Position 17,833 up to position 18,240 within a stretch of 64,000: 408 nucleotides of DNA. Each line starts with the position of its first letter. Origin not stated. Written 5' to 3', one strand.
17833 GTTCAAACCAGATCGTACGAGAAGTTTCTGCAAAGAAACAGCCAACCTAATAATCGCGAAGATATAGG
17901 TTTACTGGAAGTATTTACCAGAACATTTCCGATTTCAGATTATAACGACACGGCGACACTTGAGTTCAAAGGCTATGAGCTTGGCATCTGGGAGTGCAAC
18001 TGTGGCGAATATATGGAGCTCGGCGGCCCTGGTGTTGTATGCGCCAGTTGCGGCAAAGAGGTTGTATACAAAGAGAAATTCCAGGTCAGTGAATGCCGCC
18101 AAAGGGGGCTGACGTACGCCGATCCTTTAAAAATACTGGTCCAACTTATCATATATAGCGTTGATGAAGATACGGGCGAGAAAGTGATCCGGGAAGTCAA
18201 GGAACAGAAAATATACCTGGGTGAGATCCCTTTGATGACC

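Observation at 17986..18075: Four-cysteine zinc-ribbon-like insertion in the N-terminal region of RpoB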

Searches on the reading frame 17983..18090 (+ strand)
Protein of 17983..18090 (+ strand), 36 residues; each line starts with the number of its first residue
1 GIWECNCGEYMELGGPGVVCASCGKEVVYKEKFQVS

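Call 22: search_solved_structures(query=A2, max_evalue=10, show_alignments=3)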
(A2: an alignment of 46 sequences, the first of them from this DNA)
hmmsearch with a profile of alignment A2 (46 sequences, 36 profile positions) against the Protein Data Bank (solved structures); distinct sequences matched with E-value up to 10: 86 (the best 60 are shown).
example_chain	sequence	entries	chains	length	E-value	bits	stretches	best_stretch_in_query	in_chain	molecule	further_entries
8i23_D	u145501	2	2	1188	0.00022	24.7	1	3-28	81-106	DNA-directed RNA polymerase subunit beta'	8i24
8h3v_E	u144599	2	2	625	0.00026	24.5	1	3-28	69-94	DNA-directed RNA polymerase subunit gamma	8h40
8syi_D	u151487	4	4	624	0.00026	24.5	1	3-28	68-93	DNA-directed RNA polymerase subunit gamma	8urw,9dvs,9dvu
6wvj_D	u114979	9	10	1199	0.00032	24.2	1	3-28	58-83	DNA-directed RNA polymerase subunit beta'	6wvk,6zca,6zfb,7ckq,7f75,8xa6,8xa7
6j9e_D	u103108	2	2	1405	0.0016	22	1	4-28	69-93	DNA-directed RNA polymerase subunit beta'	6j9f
7q4u_D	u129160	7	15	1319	0.0018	21.8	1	3-28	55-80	DNA-directed RNA polymerase subunit beta'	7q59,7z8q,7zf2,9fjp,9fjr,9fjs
5uh5_D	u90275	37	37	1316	0.0018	21.8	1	3-28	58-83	DNA-directed RNA polymerase subunit beta'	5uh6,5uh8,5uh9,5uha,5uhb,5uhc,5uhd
5zx2_D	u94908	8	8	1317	0.0018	21.8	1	3-28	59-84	DNA-directed RNA polymerase subunit beta'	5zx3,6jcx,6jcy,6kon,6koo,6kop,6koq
10mi_D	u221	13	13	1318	0.0018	21.8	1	3-28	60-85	DNA-directed RNA polymerase subunit beta'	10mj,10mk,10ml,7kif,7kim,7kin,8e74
7pp4_d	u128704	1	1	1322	0.0018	21.8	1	3-28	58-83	DNA-directed RNA polymerase subunit beta'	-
6bzo_D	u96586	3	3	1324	0.0018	21.8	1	3-28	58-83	DNA-directed RNA polymerase subunit beta'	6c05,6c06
9m98_D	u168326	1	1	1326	0.0018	21.8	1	3-28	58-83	DNA-directed RNA polymerase subunit beta'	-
9m9d_D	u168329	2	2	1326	0.0018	21.8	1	3-28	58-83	DNA-directed RNA polymerase subunit beta'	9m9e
6c04_D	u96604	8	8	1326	0.0018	21.8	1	3-28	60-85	DNA-directed RNA polymerase subunit beta'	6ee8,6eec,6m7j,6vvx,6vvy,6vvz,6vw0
9e7v_D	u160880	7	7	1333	0.0018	21.8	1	3-28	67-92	DNA-directed RNA polymerase subunit beta'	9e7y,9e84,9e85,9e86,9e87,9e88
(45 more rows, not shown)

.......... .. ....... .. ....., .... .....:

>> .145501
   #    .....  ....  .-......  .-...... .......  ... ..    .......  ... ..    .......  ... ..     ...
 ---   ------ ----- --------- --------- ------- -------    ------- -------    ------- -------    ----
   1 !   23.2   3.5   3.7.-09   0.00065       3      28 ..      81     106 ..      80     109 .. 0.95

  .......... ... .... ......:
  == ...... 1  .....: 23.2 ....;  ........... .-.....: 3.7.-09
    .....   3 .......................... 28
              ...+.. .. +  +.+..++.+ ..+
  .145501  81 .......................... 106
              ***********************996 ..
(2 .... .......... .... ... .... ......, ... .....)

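Call 23: search_protein_families(library=pfam, proteins=[window:17983-18090:+], max_evalue=10)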
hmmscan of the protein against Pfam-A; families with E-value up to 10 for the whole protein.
seq(36 aa): 2 families
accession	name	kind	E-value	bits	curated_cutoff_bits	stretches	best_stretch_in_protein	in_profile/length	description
PF15616.11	TerY_C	-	0.084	13.4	28.4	1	4-31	88-116/129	TerY-C metal binding domain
PF08792.16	A2L_zn_ribbon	-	0.1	12.7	22.9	1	18-33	4-20/33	A2L zinc ribbon domain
